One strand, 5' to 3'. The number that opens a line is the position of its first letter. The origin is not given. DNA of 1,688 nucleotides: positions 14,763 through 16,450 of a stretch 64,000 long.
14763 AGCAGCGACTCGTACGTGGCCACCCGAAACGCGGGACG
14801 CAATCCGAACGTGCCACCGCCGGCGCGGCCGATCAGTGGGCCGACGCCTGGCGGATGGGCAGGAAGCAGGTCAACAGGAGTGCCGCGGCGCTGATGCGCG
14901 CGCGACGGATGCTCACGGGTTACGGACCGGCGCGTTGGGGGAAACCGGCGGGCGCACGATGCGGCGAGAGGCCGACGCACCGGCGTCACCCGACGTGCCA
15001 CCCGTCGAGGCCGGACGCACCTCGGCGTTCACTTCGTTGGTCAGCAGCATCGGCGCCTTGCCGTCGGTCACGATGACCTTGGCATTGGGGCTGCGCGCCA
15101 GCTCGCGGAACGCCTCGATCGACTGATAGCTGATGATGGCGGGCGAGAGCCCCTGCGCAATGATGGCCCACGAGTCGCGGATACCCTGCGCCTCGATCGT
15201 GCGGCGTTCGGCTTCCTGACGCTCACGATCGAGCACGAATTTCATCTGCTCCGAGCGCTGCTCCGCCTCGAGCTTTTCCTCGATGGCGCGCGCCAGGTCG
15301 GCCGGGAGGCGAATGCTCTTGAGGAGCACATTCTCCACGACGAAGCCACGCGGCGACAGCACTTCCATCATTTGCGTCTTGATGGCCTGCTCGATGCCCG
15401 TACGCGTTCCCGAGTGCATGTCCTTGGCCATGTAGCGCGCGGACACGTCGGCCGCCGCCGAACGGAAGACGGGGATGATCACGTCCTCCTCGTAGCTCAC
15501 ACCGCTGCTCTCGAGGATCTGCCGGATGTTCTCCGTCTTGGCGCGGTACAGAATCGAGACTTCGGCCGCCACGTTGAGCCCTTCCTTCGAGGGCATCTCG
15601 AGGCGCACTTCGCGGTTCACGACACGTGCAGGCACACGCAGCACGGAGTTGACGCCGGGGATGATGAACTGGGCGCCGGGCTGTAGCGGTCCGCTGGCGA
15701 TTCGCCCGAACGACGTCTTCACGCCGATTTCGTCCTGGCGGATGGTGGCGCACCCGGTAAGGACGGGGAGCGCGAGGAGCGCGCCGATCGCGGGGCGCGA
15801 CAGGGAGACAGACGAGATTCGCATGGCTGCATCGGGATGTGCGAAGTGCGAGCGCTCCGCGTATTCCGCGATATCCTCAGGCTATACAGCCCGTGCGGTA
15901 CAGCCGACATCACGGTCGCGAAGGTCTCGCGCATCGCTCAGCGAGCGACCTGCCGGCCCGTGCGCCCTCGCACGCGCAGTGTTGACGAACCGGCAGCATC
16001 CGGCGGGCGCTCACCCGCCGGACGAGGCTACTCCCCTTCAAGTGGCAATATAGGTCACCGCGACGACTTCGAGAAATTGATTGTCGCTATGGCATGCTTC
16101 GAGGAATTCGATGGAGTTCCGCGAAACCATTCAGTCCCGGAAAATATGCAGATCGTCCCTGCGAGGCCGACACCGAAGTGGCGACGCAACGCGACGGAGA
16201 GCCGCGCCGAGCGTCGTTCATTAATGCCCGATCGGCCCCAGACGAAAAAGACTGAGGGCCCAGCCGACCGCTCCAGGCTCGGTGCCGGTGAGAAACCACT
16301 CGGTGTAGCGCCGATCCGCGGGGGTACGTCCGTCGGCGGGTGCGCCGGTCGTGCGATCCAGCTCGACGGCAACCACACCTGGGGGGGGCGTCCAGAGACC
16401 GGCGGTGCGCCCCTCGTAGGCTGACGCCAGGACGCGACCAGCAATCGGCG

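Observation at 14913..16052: Mn2+ (yybP-ykoY) riboswitch controlling an SPFH/prohibitin lipoprotein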

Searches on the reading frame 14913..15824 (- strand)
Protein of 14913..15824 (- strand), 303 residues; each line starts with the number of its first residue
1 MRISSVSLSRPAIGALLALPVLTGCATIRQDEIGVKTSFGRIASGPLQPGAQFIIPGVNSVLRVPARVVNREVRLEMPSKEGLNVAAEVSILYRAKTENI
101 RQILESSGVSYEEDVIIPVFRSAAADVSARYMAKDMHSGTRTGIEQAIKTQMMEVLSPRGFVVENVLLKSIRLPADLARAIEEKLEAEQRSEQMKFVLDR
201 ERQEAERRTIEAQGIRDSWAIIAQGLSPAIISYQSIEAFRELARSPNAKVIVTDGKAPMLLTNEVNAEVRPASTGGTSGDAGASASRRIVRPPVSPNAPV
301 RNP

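Call 8: search_protein_families(library=pfam, proteins=[window:14913-15824:-])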
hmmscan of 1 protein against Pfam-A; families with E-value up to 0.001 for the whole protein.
window:14913-15824:- (303 aa): 1 family
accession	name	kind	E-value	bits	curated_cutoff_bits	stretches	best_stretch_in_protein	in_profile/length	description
PF01145.31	Band_7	-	8.9e-28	98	23.6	1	27-204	2-175/176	SPFH domain / Band 7 family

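Call 37: find_related_loci(query=window:14913-15824:-, collection=genome_contigs, flank=1500)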
Query window:14913-15824:- (303 aa) in genome_contigs; peptide patterns used: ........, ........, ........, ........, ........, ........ (x = any residue, [..] = any of these).
145 stretches matched a pattern; 78 encode a relative of the query (tblastn E <= 1e-3); 77 distinct loci.
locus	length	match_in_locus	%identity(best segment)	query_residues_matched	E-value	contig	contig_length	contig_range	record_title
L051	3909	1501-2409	97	1-303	0e+0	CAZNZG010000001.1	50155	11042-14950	MAG TPA_asm: uncultured Gemmatimonas sp. isolate SRP318679_co1_393 genome assembly, contig: NODE_1039_length_50155_cov_5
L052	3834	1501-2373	88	7-299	6e-171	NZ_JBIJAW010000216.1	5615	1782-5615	MAG: Gemmatimonas sp. isolate ME2006-08-01D12_3300042387_group2_bin79 Rohwer_bin1444_scaffold_11778_c1, whole genome sho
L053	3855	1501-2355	84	18-303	4e-160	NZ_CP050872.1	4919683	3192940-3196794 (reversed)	MAG: Gemmatimonas sp. isolate DEX182b chromosome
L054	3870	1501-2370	84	11-303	4e-160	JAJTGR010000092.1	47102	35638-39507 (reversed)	MAG: Gemmatimonadetes bacterium isolate CoA2_M2 k141_277609, whole genome shotgun sequence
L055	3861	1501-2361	85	13-293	2e-159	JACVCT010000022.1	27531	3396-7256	MAG: Gemmatimonadaceae bacterium isolate Desfum bin_10_GBBB08 NODE_212_length_27531_cov_3.014414, whole genome shotgun s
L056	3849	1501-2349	85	7-292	9e-159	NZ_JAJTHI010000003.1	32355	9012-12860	MAG: Gemmatimonas sp. isolate CoA8N_M110 k141_775184, whole genome shotgun sequence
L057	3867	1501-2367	84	11-303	3e-158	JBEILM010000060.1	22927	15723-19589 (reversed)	MAG: Gemmatimonas sp. isolate Sample-104-S78-bin-3 Sample_104_S78-bin_3-k141_1673654, whole genome shotgun sequence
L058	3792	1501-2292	88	5-268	3e-153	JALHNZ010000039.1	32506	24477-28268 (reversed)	MAG: Gemmatimonadaceae bacterium isolate Bin_80_sub c_000000006139, whole genome shotgun sequence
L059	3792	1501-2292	84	23-291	6e-150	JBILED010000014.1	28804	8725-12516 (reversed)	MAG: Gemmatimonas sp. isolate ME2016-07-27_3300042906_group7_bin108 Rohwer_bin1449_scaffold_724_c1, whole genome shotgun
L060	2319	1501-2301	83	23-294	4e-153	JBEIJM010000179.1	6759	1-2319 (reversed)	MAG: Gemmatimonadaceae bacterium isolate Sample-103-S77-bin-103 Sample_103_S77-bin_103-k141_414567, whole genome shotgun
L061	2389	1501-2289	85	23-290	9e-153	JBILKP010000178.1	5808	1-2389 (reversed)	MAG: Gemmatimonas sp. isolate ME2017-07-14_3300042517_group7_bin115 Rohwer_bin1452_scaffold_14383_c1, whole genome shotg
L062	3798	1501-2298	83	19-285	7e-147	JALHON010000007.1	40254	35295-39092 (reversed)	MAG: Acidobacteria bacterium isolate bin.151 c_000000004666, whole genome shotgun sequence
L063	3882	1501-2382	77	12-303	5e-145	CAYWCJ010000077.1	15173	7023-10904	MAG TPA_asm: uncultured Gemmatimonas sp. isolate SRP128246_co1_24 genome assembly, contig: NODE_8779_length_15173_cov_6.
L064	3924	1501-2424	73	2-301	2e-144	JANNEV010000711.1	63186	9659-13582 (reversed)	MAG: Gemmatimonadaceae bacterium isolate OTE_75_metabat_363 OTE_75_k141_3629961, whole genome shotgun sequence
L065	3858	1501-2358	77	7-292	8e-142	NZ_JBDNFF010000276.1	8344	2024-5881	MAG: Gemmatimonas sp. isolate concoct.107.WLB k141_654434, whole genome shotgun sequence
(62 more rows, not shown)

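Call 54: search_protein_families(library=ncbifam, proteins=[window:14913-15824:-], max_evalue=0.001)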
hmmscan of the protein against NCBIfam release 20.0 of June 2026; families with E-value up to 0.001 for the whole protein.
window:14913-15824:- (303 aa): 1 family
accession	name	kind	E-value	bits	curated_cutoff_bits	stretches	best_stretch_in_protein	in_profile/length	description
TIGR01933.1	hflK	equivalog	1.5e-07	31.2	159.4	1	27-226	3-197/261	FtsH protease activity modulator HflK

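Call 55: search_solved_structures(query=window:14913-15824:-, max_evalue=0.001)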
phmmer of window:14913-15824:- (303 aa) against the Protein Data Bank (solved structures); distinct sequences matched with E-value up to 0.001: 10.
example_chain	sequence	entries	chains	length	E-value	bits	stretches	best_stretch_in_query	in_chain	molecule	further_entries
9urz_B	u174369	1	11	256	4.9e-13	52.7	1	46-245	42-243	Prohibitin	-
8rrh_A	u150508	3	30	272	1.1e-12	51.6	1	48-244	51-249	Prohibitin 1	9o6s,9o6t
9unl_E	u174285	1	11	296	1.3e-12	51.3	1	48-244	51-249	Prohibitin 1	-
9o9z_A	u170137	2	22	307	1.5e-12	51.1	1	48-244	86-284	Prohibitin 1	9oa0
8rrh_B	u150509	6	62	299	1.1e-09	41.7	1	47-244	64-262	Prohibitin-2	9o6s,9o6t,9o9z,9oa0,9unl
9urz_D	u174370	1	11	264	1.4e-08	38.1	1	49-252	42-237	Prohibitin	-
9wmj_A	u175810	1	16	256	5.6e-06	29.5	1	27-234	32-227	Stomatin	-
9wkz_A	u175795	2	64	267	6.4e-06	29.3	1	27-234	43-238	Stomatin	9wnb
9z7u_F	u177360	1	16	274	6.9e-06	29.2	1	27-234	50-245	Stomatin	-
9oh9_A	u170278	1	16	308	8.1e-06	29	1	27-236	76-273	Stomatin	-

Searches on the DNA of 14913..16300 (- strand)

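Call 4: search_rna_families(source=window, start=15700, end=16300, threshold=evalue, max_evalue=10, show_alignments=3)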
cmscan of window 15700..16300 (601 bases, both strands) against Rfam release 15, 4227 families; matches with E-value up to 10: 3.
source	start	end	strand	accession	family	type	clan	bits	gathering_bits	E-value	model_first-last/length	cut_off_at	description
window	15993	16035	+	RF01340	CRISPR-DR29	Gene; CRISPR;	-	16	39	2.1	1-37/37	no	CRISPR RNA direct repeat element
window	15891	15995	-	RF01680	P5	Gene; sRNA;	-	14.2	60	8.7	1-71/71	no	Pseudomonas sRNA P5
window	15891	15944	+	RF02404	P33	Gene; sRNA;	-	12.3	45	8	1-160/160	no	Pseudomonas sRNA P33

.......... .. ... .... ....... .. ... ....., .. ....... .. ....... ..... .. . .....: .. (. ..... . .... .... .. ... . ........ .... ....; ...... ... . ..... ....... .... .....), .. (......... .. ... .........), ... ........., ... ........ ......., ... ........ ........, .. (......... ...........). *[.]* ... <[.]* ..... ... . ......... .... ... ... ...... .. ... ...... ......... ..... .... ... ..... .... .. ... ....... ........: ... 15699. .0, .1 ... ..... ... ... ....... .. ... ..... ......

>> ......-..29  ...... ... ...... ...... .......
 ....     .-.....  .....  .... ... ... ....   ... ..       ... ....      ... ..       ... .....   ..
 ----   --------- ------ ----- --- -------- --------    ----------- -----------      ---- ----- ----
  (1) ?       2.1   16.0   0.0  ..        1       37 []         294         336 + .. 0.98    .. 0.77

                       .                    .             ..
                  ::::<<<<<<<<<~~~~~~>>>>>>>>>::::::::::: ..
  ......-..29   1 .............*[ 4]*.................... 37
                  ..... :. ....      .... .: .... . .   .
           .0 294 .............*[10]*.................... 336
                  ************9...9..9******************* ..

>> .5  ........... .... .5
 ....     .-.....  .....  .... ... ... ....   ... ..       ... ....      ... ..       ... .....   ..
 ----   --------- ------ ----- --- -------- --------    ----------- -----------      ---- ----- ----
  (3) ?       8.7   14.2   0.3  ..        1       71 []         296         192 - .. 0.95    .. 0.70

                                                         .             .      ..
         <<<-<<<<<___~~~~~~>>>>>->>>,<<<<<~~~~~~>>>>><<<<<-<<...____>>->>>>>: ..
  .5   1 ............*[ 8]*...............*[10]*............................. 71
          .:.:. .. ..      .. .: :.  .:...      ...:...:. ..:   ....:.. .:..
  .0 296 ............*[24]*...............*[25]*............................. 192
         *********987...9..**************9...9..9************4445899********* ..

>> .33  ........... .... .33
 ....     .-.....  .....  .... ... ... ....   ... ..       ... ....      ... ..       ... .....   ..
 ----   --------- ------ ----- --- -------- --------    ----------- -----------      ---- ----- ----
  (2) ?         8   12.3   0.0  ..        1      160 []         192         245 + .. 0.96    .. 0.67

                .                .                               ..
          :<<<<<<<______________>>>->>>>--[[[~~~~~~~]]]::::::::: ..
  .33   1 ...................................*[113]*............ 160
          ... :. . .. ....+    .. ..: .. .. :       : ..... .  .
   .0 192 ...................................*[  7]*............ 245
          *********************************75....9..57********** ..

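Call 41: search_rna_families(sources=[L054, L057, L058, L059, L060, L061, L069, L073, L074, L075, L076, L077], threshold=evalue, max_evalue=0.1, show_alignments=1)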
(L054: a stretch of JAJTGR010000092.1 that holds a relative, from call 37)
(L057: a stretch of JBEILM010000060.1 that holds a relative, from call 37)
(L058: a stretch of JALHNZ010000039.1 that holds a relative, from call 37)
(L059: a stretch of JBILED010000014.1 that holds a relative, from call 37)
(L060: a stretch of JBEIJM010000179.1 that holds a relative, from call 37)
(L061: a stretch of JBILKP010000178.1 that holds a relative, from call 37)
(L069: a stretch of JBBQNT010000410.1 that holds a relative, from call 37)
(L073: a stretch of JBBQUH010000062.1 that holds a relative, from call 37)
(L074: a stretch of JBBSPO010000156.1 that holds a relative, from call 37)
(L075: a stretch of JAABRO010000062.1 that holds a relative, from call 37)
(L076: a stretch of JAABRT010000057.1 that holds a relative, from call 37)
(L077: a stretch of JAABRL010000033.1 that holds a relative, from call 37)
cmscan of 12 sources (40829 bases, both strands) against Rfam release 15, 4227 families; matches with E-value up to 0.1: 0.
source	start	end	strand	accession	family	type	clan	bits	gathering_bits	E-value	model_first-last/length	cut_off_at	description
